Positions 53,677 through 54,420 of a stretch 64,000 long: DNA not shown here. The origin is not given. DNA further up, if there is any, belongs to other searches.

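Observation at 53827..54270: Small protein combining an RGG-like Gly/Arg-rich N-terminus, a C4 zinc ribbon and a poly-acidic tail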

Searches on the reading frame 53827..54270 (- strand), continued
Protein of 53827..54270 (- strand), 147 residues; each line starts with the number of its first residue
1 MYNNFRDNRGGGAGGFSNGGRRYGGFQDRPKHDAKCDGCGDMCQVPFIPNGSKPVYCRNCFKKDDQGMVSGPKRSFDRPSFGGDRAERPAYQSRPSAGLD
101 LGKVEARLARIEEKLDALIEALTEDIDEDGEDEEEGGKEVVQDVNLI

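Call 44: find_encoding_contigs(protein=window:53827-54270:-, flank=1000, max_places=3)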
Protein window:53827-54270:- (147 aa): 1 contig read that carries it; 1 place shown.
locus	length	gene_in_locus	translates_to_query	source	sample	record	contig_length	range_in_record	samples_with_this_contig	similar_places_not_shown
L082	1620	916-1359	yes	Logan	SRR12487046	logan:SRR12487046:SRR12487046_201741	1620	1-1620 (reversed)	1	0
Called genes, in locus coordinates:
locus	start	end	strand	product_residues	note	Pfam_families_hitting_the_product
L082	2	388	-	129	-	?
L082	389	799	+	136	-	-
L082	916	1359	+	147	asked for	PF23477:zf_Tbcl_2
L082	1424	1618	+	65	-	?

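Call 45: find_encoding_contigs(protein=P0003, flank=8000, max_places=3)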
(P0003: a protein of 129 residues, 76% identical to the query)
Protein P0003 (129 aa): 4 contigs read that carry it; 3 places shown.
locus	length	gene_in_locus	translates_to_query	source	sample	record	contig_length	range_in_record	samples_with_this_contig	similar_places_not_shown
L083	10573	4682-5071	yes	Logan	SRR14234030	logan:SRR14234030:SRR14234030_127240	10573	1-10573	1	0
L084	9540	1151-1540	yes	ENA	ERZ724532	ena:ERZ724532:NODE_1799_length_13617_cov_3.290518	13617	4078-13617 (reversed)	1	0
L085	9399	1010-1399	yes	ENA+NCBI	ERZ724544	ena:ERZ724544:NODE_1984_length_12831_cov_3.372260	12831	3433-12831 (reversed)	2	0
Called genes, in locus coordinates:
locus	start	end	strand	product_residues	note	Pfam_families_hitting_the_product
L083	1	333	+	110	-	?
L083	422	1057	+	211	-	PF00684:DnaJ_CXXCXGXG (weak)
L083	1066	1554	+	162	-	-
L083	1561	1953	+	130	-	PF07681:DoxX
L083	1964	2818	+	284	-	-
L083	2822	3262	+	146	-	PF00903:Glyoxalase, PF13669:Glyoxalase_4 (faint), PF22677:Ble-like_N (weak)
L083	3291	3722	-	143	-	PF13376:OmdA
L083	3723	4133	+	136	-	-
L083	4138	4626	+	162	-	PF09900:DUF2127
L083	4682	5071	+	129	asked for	PF23477:zf_Tbcl_2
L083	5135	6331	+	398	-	PF19425:Csd3_N2, PF01551:Peptidase_M23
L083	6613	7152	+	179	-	PF01625:PMSR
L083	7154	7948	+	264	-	PF06750:A24_N_bact, PF01478:Peptidase_A24 (weak)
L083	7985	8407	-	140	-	PF08570:DUF1761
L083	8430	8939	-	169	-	PF03449:GreA_GreB_N, PF01272:GreA_GreB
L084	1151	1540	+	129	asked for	PF23477:zf_Tbcl_2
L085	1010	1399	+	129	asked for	PF23477:zf_Tbcl_2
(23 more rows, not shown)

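Call 51: search_protein_families(library=padloc, proteins=[window:53827-54270:-], max_evalue=0.01)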
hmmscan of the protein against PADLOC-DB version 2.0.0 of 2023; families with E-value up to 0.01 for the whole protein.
window:53827-54270:- (147 aa): 0 families

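Call 54: search_protein_representatives(alignment_id=A1)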
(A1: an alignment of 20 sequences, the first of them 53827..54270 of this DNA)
Query: 20 sequences, 132 profile positions. Proteins with E-value up to 0.001 (for the whole library): 6664; up to 1e-10: 3943; up to 1e-30: 311. The best 150 are listed.
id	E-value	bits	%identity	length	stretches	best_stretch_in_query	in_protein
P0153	1.3e-59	216.3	-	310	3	1-80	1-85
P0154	4.3e-56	204.9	-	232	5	10-66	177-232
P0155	4.0e-53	195.3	-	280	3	16-124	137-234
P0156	8.5e-50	184.5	-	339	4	27-90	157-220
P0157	7.9e-46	171.7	-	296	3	6-84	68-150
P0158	2.1e-45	170.3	-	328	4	1-82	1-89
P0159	1.1e-44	168.1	-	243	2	1-87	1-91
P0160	2.7e-44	166.8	-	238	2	13-122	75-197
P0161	3.3e-44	166.5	-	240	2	10-121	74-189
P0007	5.8e-44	165.7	-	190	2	21-123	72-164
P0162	4.7e-43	162.7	-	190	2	30-117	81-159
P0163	9.5e-43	161.7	-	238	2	4-121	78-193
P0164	2.1e-42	160.6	-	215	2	23-120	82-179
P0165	2.3e-42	160.5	-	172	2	13-116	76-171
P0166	2.8e-42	160.2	-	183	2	13-124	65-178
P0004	1.3e-41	158.1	-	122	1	1-128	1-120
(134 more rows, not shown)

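Call 65: find_related_loci(query=A1, collection=viral_contigs, flank=4000)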
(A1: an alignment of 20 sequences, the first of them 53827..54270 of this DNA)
Query A1 (147 aa) in viral_contigs; peptide patterns used: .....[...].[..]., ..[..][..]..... (x = any residue, [..] = any of these).
125 stretches matched a pattern, but none encodes a relative of the query by tblastn (E <= 1e-3).

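Call 67: search_protein_families(library=pfam, proteins=[P0153], max_evalue=1)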
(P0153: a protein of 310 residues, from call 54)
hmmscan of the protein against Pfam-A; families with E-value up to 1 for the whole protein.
P0153 (310 aa): 7 families
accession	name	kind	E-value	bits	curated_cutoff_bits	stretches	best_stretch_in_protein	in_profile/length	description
PF23477.1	zf_Tbcl_2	-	2.5e-49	165.1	27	3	104-139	1-36/37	Probable treble clef zinc finger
PF14599.11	zinc_ribbon_6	-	8.2e-06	26.1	27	2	40-65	29-54/59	Zinc-ribbon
PF21817.3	CapR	-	0.0016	19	24.2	0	27-53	19-46/67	CapR homology domain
PF25720.1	Herpes_ORF28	-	0.0045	16.7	40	1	190-209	32-51/233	Herpesvirus ORF28 domain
PF04879.21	Molybdop_Fe4S4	-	0.064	13.7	22.7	0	109-133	6-30/55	Molybdopterin oxidoreductase Fe4S4 domain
PF23897.1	DUF7245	-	0.065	13.7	27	0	107-140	2-35/119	Family of unknown function (DUF7245)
PF17283.8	Zn_ribbon_SprT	-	0.17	12.4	28.1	0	175-203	3-30/38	SprT-like zinc ribbon domain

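Call 90: search_protein_families(library=ncbifam, proteins=[L022:5016-5816:+], max_evalue=0.00001)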
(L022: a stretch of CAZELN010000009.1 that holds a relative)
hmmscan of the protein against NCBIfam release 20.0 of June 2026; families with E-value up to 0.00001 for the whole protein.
L022:5016-5816:+ (266 aa): 1 family
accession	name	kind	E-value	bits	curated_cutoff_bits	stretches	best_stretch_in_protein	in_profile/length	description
NF003243.0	PRK04201.1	equivalog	1.8e-13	50.3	252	1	21-259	12-258/266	zinc transporter ZupT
